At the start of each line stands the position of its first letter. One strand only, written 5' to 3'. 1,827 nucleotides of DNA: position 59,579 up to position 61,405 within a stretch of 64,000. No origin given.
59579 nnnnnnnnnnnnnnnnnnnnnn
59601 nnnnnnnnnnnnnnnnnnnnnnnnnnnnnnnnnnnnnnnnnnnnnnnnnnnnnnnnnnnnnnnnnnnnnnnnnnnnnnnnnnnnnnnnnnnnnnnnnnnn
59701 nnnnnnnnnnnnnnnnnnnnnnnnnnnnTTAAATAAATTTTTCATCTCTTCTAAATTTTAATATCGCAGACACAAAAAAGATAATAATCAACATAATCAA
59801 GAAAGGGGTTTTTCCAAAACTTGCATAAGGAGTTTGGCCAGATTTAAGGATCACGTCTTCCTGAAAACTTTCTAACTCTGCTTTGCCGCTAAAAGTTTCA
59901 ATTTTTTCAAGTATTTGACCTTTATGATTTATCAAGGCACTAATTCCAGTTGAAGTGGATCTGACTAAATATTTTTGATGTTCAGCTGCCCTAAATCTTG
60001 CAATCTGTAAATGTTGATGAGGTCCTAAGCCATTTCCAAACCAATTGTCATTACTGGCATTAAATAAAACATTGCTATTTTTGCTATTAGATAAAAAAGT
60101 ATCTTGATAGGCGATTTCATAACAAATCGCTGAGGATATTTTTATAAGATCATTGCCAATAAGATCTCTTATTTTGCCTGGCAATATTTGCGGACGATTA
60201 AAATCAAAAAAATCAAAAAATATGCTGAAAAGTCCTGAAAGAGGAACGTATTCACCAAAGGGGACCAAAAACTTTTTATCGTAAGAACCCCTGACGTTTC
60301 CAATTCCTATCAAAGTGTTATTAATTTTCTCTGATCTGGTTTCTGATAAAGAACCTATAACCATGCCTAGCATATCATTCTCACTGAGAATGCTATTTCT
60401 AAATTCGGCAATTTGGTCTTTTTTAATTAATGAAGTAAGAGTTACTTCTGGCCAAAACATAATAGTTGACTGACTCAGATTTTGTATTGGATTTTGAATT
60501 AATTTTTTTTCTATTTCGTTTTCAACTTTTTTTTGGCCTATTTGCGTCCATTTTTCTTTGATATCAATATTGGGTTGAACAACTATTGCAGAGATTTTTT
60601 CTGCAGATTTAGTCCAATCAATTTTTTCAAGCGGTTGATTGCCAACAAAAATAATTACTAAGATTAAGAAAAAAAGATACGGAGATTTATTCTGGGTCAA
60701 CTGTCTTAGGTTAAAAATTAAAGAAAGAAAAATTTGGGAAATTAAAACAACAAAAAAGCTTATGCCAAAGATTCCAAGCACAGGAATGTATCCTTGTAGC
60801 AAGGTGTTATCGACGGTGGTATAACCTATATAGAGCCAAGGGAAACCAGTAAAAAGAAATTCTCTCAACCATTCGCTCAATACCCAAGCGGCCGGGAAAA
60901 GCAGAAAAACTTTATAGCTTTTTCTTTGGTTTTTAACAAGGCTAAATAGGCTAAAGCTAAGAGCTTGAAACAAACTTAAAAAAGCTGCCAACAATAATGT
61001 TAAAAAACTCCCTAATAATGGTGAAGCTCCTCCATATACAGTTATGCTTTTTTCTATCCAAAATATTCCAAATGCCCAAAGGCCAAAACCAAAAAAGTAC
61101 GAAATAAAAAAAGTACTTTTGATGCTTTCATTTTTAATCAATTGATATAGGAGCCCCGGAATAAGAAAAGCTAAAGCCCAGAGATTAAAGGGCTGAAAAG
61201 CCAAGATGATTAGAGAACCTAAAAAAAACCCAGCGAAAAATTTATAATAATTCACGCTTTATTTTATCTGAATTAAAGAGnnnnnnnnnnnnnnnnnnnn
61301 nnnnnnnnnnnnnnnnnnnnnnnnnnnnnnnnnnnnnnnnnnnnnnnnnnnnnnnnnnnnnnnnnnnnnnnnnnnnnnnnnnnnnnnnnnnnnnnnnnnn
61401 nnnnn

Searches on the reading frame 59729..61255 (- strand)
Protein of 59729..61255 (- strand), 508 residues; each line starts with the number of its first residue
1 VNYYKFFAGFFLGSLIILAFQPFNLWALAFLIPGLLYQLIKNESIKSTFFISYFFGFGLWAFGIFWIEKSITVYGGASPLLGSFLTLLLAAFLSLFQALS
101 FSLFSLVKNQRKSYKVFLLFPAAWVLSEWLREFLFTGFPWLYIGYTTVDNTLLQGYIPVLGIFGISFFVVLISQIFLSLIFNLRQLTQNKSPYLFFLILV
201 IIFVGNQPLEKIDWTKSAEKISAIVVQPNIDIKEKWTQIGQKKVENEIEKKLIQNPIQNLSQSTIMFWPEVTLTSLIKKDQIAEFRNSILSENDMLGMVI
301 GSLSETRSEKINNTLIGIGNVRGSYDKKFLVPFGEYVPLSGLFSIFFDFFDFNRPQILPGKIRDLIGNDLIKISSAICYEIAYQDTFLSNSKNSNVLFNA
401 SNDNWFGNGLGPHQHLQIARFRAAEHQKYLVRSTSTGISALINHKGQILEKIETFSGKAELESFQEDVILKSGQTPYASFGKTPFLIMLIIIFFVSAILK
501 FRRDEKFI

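Call 75: search_protein_families(library=pfam, proteins=[window:59729-61255:-], max_evalue=0.00001)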
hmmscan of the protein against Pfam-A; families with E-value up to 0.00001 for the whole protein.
window:59729-61255:- (508 aa): 2 families
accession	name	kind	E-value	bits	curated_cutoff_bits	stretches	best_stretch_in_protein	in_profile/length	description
PF20154.4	LNT_N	-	7.5e-35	120.9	27.1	1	13-173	2-157/159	Apolipoprotein N-acyltransferase N-terminal domain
PF00795.27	CN_hydrolase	-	4.1e-16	59.5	23.2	1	251-453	23-235/256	Carbon-nitrogen hydrolase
